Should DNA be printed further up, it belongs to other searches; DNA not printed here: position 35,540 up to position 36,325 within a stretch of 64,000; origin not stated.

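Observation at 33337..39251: Candidate undescribed lipoyl-carrier redox system: NuoE/NuoF/NuoG-N-type NADH module + two novel Cys domains, divergent from AhpD-like CxxC protein + free lipoyl-type domain, with LplA alongside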

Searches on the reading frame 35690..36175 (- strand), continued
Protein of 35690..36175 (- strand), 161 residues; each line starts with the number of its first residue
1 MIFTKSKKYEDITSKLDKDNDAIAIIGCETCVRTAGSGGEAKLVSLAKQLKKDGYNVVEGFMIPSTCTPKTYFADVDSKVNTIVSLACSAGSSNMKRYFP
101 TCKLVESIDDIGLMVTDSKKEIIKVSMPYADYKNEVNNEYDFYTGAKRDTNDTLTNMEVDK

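Call 33: search_solved_structures(query=P0107, max_evalue=1, show_alignments=2)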
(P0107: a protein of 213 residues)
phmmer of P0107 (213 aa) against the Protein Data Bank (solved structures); distinct sequences matched with E-value up to 1: 0.
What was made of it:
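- Tried and rejected: None was found by sequence (call 33).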

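Call 35: find_encoding_contigs(protein=P0042, flank=8000, max_places=2)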
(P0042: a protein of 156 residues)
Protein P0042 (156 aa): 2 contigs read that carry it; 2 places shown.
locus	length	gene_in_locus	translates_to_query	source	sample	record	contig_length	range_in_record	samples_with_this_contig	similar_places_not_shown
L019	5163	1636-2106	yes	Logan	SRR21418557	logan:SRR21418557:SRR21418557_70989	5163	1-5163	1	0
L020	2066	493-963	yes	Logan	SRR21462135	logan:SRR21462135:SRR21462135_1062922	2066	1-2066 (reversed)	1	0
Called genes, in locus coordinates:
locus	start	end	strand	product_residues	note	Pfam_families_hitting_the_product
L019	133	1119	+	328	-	PF02662:FlpD, PF12838:Fer4_7 (weak), PF00037:Fer4, PF12797:Fer4_2 (weak), PF12837:Fer4_6 (weak), PF13187:Fer4_9 (weak), PF14697:Fer4_21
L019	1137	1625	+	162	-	PF13237:Fer4_10 (weak), PF13247:Fer4_11, PF12838:Fer4_7, PF13187:Fer4_9 (weak), PF14697:Fer4_21 (weak), PF25160:LdpA_Fe-S-bd, PF12837:Fer4_6, PF00037:Fer4, +3 more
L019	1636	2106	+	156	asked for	-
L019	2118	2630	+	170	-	-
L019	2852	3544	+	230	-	PF03551:PadR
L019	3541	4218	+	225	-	PF00005:ABC_tran, PF02463:SMC_N (faint), PF13401:AAA_22 (faint), PF13304:AAA_21 (weak)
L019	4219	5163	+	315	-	?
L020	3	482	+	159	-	?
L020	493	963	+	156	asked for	-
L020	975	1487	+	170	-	-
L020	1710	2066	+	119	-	?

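Call 36: find_encoding_contigs(protein=P0054, flank=8000, max_places=2)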
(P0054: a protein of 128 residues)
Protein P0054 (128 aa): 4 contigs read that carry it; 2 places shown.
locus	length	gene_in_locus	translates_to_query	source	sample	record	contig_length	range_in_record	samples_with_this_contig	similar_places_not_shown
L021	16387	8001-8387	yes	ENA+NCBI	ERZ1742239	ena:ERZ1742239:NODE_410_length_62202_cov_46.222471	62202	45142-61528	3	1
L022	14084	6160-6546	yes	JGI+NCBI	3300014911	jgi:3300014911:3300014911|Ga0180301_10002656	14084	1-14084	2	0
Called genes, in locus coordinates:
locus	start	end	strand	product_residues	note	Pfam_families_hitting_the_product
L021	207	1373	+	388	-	PF01751:Toprim (weak), PF13155:Toprim_2 (weak), PF13662:Toprim_4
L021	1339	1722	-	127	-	PF02675:AdoMet_dc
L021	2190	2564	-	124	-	-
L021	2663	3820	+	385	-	PF02163:Peptidase_M50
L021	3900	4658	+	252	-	PF01092:Ribosomal_S6e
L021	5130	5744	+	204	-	PF01336:tRNA_anti-codon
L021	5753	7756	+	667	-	PF02463:SMC_N, PF13175:AAA_15, PF13476:AAA_23, PF13304:AAA_21 (weak)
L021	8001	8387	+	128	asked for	-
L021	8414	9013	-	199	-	PF00177:Ribosomal_S7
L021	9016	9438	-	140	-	PF00164:Ribosom_S12_S23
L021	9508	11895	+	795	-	PF11617:Cu-binding_MopE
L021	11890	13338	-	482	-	PF00133:tRNA-synt_1 (faint), PF01406:tRNA-synt_1e, PF09334:tRNA-synt_1g (weak), PF09190:DALR_2, PF23493:CysS_C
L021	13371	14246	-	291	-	PF00482:T2SSF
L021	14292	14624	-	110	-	-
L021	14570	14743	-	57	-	-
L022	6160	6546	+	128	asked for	-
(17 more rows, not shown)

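Call 37: find_encoding_contigs(protein=P0045, flank=10000, max_places=3)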
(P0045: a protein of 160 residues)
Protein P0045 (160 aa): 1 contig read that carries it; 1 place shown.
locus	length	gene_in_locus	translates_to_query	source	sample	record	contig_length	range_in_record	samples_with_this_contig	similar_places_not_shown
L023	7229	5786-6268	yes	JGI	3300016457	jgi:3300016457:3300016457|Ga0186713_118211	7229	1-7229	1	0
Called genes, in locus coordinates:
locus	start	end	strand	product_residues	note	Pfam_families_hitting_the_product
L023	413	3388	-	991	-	PF00246:Peptidase_M14, PF13620:CarboxypepD_reg (weak), PF06119:NIDO (faint), PF00404:Dockerin_1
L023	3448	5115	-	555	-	PF00989:PAS, PF13188:PAS_8, PF08448:PAS_4, PF13426:PAS_9, PF00158:Sigma54_activat, PF14532:Sigma54_activ_2, PF07728:AAA_5, PF25601:AAA_lid_14, +1 more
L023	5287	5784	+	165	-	PF13187:Fer4_9 (faint), PF13247:Fer4_11, PF13237:Fer4_10 (weak), PF12838:Fer4_7, PF25160:LdpA_Fe-S-bd (weak), PF00037:Fer4 (weak), PF12797:Fer4_2 (weak), PF12837:Fer4_6 (weak), +3 more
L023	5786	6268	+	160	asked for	-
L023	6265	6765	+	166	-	-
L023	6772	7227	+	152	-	?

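Call 38: find_encoding_contigs(protein=P0049, flank=10000, max_places=3)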
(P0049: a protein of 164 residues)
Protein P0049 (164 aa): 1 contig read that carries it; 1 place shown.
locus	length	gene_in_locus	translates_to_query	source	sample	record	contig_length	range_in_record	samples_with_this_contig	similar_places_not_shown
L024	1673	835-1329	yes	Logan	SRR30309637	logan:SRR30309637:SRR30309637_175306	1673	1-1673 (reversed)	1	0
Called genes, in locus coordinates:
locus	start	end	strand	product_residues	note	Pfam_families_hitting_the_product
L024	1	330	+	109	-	?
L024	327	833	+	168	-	PF12797:Fer4_2 (faint), PF13237:Fer4_10 (faint), PF14697:Fer4_21 (faint), PF13247:Fer4_11, PF12838:Fer4_7, PF25160:LdpA_Fe-S-bd (weak), PF00037:Fer4 (weak), PF12837:Fer4_6 (weak), +3 more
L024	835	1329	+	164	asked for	-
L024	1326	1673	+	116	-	?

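Call 39: search_protein_families(library=pfam, proteins=[L023:6772-7227:+, L023:6265-6765:+, L019:2118-2630:+, L013:4653-5642:+, L013:12112-13122:+, L013:3184-3864:+, L007:3948-5687:+, L007:11831-12286:+, L007:12299-13510:+, L013:13262-13858:+], max_evalue=0.01)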
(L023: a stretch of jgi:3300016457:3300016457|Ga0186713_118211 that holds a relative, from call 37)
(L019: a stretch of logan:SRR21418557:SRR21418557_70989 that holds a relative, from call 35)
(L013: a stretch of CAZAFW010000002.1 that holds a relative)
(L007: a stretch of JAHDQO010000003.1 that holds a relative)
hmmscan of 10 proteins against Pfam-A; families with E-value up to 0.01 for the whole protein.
L023:6772-7227:+ (152 aa): 1 family
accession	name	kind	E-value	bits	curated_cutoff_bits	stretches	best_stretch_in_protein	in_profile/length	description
PF02662.21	FlpD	-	2.7e-52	176.4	22.3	1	9-130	1-123/123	Methyl-viologen-reducing hydrogenase, delta subunit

L023:6265-6765:+ (166 aa): 0 families

L019:2118-2630:+ (170 aa): 0 families

L013:4653-5642:+ (329 aa): 0 families

L013:12112-13122:+ (336 aa): 1 family
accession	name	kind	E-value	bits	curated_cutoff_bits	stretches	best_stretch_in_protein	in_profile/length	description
PF01699.29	Na_Ca_ex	-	3e-58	196.5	24.9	2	18-164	3-150/151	Sodium/calcium exchanger protein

L013:3184-3864:+ (226 aa): 3 families
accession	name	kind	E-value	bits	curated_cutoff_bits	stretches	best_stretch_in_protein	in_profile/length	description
PF03358.20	FMN_red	-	1.2e-35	122.7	24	1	16-174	1-150/152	NADPH-dependent FMN reductase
PF02525.22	Flavodoxin_2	-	3.3e-09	37.2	27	1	16-146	1-137/198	Flavodoxin-like fold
PF12724.12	Flavodoxin_5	-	0.0054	17.5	27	0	87-117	38-68/145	Flavodoxin domain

L007:3948-5687:+ (579 aa): 5 families
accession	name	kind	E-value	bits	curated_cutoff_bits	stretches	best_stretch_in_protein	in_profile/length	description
PF00082.27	Peptidase_S8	-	7.4e-62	209.7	21.8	1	186-451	2-288/288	Subtilase family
PF18237.6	Tk-SP_N-pro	-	2.9e-17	62.8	26.5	1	65-131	1-67/67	Tk-SP N-propeptide domain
PF04151.21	PPC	-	8.4e-10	39.8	25.9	1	489-555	3-70/70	Bacterial pre-peptidase C-terminal domain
PF05922.21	Inhibitor_I9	-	0.0028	18.7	21.2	1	97-151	23-80/82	Peptidase inhibitor I9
PF18719.7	ArlS_N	-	0.0061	17.2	27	0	505-552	51-98/140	ArlS sensor domain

L007:11831-12286:+ (151 aa): 5 families
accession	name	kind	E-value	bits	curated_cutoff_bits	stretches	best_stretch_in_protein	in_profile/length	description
PF04545.22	Sigma70_r4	-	1.2e-11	44.4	24.1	1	100-148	1-49/50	Sigma-70, region 4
PF04542.20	Sigma70_r2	-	2e-09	37.5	24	1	7-75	2-70/71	Sigma-70 region 2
PF08281.18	Sigma70_r4_2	-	2.5e-09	37.1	25.7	1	98-143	5-50/54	Sigma-70, region 4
PF07638.17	Sigma70_ECF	-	9.3e-05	22.8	21.1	1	28-141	49-173/185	ECF sigma factor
PF08283.16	Gemini_AL1_M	-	0.008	16.7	24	0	6-65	26-83/107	Geminivirus rep protein central domain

L007:12299-13510:+ (403 aa): 0 families

L013:13262-13858:+ (198 aa): 1 family
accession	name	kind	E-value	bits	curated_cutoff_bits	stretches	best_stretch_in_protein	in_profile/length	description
PF13551.12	HTH_29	-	0.0017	18.9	28.1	1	24-67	9-52/64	Winged helix-turn helix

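Call 76: search_protein_families(library=ncbifam, proteins=[P0107, P0122, P0131, P0179, P0042, L023:6265-6765:+], max_evalue=0.001)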
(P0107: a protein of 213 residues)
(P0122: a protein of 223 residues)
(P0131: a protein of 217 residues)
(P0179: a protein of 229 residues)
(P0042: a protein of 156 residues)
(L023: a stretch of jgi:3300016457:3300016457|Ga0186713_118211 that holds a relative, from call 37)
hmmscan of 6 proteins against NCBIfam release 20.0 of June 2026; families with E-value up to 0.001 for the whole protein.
P0107 (213 aa): 0 families

P0122 (223 aa): 1 family
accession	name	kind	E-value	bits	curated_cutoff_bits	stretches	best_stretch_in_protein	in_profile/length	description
NF040913.1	DsrE_rel_ELSE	equivalog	0.00029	20.6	152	0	4-35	48-79/125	SaoD/DsrE family protein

P0131 (217 aa): 0 families

P0179 (229 aa): 0 families

P0042 (156 aa): 0 families

L023:6265-6765:+ (166 aa): 0 families
